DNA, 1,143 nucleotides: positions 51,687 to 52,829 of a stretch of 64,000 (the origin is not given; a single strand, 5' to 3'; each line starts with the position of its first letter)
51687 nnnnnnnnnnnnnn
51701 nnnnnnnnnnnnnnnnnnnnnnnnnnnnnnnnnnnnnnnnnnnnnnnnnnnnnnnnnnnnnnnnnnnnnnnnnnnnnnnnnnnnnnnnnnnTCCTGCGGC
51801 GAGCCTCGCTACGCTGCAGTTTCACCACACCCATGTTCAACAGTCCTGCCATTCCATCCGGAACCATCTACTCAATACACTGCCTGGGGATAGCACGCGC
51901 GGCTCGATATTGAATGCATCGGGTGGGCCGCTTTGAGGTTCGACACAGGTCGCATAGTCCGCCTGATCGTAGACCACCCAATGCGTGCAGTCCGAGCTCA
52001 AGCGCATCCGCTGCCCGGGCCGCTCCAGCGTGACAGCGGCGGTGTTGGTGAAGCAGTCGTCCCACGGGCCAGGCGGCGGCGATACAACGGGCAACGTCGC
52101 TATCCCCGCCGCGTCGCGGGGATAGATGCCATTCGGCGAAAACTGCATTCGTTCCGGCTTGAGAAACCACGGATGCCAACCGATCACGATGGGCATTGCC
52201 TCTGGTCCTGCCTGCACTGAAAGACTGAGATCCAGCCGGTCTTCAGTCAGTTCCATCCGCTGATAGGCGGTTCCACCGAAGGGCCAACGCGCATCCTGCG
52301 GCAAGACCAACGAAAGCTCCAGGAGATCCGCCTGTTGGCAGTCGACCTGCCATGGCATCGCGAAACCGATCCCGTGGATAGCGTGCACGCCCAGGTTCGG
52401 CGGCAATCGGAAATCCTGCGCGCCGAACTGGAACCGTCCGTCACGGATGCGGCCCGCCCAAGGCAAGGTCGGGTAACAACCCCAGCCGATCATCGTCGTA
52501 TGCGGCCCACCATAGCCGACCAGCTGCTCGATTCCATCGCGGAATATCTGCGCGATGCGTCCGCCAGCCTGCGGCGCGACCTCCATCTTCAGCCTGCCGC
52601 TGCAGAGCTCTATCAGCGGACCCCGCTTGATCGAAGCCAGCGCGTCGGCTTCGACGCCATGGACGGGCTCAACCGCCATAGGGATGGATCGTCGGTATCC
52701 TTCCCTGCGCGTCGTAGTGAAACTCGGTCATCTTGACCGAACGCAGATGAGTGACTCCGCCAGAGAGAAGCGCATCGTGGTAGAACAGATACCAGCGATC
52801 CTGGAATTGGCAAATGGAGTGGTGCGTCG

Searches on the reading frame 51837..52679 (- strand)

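Call 9: search_protein_families(library=pfam, proteins=[window:51837-52679:-])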
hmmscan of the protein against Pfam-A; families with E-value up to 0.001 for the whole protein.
window:51837-52679:- (280 aa): 1 family
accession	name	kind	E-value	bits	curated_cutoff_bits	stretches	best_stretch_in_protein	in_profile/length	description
PF01263.26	Aldose_epim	-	4.3e-21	76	27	1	23-274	3-297/299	Aldose 1-epimerase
